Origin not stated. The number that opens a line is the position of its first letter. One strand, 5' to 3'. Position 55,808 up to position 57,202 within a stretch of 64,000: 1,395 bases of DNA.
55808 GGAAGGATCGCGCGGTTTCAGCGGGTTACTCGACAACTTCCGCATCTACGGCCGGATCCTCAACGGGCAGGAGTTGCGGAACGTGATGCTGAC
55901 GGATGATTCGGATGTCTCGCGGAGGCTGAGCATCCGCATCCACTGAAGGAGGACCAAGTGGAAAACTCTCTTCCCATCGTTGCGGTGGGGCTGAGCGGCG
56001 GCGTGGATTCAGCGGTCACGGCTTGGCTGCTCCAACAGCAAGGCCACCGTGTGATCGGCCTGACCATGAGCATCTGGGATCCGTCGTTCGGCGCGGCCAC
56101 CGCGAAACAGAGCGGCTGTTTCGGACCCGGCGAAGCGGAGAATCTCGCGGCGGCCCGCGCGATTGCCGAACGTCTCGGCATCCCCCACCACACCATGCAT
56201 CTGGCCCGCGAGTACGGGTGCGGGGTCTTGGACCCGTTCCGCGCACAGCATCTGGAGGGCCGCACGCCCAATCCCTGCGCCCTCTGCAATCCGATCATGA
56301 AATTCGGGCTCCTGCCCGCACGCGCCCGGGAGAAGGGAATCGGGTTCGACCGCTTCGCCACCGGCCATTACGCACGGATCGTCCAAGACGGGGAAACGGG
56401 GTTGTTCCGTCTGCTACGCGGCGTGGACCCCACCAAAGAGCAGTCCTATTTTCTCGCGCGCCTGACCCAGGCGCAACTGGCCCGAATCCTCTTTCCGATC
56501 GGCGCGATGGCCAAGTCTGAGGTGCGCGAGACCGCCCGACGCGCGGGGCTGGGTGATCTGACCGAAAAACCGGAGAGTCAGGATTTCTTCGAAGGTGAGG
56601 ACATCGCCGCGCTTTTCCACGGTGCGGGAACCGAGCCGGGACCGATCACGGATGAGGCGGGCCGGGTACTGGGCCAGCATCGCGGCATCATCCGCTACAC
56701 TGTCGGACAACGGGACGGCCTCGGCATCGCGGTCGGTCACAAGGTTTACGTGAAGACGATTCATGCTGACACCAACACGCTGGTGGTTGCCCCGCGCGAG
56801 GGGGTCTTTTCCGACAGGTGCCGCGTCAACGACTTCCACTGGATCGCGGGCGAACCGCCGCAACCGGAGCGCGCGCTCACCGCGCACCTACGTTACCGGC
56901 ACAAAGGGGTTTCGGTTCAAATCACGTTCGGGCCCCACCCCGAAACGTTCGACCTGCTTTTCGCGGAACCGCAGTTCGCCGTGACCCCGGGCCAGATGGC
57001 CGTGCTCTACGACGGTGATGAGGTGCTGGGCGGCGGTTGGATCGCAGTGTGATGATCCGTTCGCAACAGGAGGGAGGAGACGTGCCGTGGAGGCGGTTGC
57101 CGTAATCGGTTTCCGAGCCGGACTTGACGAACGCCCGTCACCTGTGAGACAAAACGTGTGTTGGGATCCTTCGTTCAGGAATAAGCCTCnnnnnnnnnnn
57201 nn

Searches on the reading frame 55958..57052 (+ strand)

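Call 52: search_protein_families(library=pfam, proteins=[window:55958-57052:+], max_evalue=0.1)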
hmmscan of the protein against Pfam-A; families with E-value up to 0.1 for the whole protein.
window:55958-57052:+ (364 aa): 7 families
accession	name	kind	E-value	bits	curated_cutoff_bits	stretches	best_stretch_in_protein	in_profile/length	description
PF03054.22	tRNA_Me_trans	-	4.1e-58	196.8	20.6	1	8-209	3-196/202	tRNA methyl transferase HUP domain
PF20258.4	tRNA_Me_trans_C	-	8.3e-21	74.6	20.6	1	286-362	2-77/77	Aminomethyltransferase beta-barrel domain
PF20259.3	tRNA_Me_trans_M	-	1.9e-16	59.8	27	1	224-278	9-65/66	tRNA methyl transferase PRC-barrel domain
PF00733.27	Asn_synthase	-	7.9e-06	26.2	21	1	8-86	20-83/354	Asparagine synthase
PF02540.23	NAD_synthase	-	9.1e-05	22.1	21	1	8-37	21-52/242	NAD synthase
PF06508.19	QueC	-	0.0071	16.3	22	0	10-37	4-31/210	Queuosine biosynthesis protein QueC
PF02568.20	ThiI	-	0.016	15.2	20.5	0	12-37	10-35/197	Thiamine biosynthesis protein (ThiI)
